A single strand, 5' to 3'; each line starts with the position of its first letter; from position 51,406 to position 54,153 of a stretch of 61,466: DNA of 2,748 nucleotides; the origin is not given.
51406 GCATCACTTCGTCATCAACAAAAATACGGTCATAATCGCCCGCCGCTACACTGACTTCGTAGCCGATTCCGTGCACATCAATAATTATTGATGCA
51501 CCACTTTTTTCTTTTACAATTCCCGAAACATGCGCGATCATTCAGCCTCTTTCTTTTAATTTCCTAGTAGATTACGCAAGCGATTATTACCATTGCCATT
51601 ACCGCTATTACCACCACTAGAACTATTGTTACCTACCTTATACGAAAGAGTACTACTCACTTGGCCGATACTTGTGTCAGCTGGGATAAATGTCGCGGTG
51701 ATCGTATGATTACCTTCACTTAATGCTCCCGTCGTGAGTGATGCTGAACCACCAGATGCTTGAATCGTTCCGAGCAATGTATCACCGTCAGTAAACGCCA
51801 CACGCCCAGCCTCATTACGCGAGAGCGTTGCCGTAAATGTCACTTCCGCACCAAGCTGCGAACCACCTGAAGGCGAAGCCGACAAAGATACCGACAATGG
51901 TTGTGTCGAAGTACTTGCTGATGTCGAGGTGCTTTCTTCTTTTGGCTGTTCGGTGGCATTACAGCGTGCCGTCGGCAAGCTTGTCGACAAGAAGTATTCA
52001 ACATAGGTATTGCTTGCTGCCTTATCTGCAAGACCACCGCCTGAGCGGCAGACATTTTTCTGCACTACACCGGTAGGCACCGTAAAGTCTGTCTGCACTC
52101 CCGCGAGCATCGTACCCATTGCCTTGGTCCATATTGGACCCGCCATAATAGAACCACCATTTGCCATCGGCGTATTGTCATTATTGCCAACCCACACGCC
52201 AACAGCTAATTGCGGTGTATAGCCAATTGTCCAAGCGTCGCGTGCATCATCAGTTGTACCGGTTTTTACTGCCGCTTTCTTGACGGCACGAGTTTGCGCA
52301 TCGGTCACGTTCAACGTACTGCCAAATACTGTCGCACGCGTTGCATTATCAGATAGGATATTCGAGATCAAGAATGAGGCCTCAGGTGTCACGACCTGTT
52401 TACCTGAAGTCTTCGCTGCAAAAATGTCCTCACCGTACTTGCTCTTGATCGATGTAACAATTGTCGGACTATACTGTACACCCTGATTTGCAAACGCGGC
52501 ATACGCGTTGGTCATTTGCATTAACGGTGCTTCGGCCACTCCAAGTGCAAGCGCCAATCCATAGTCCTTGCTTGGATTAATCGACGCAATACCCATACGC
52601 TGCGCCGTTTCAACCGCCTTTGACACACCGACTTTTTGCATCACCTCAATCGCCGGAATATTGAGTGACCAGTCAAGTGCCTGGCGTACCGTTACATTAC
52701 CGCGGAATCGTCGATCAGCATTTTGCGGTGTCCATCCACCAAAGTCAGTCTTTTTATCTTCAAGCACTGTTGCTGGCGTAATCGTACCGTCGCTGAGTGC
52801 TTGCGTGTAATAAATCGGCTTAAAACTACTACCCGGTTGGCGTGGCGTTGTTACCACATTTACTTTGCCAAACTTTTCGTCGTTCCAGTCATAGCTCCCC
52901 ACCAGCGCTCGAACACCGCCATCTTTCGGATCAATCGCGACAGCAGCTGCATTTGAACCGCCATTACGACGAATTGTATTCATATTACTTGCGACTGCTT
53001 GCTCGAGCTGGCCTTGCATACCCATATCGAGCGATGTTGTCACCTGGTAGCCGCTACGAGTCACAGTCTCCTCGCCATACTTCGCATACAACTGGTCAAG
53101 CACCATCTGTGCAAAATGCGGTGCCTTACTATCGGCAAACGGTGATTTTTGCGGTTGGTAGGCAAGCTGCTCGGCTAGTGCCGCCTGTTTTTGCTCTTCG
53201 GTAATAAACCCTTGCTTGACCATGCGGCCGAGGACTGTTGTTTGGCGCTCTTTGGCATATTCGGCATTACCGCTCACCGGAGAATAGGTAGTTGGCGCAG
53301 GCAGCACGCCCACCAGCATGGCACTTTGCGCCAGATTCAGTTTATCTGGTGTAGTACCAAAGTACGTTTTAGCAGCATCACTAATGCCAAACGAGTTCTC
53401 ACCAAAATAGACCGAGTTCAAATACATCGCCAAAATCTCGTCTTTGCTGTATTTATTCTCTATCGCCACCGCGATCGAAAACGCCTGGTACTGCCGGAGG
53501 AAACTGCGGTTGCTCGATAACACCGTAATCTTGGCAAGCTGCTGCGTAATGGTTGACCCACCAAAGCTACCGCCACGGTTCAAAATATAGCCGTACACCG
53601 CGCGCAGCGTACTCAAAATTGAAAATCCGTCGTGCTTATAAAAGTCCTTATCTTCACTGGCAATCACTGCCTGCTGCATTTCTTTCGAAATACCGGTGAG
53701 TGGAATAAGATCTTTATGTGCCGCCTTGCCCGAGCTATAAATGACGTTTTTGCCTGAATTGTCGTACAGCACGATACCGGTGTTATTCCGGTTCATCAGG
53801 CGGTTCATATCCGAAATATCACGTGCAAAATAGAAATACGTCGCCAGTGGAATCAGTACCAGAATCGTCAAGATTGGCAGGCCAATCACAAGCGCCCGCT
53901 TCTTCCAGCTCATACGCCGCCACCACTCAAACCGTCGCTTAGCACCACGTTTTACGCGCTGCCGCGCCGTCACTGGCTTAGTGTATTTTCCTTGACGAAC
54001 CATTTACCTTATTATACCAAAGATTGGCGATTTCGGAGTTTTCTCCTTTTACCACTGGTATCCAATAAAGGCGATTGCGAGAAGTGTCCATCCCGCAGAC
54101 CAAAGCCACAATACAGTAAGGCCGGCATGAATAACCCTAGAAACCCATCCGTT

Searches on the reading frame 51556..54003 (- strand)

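Call 5: search_protein_families(library=pfam, proteins=[window:51556-54003:-], max_evalue=0.01)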
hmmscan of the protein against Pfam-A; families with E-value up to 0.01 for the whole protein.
window:51556-54003:- (815 aa): 4 families
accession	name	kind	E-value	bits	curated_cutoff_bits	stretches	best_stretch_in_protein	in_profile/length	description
PF00912.28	Transgly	-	1.5e-55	187.8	27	1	88-261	5-177/178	Transglycosylase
PF00905.27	Transpeptidase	-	9e-28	97.8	22.1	1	353-629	2-298/299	Penicillin binding protein transpeptidase domain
PF16640.11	Big_3_5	-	1.5e-10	41.9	35.5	1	715-790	8-87/88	Bacterial Ig-like domain (group 3)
PF17957.7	Big_7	-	9.9e-07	29.8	24.1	1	709-770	6-70/70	Bacterial Ig domain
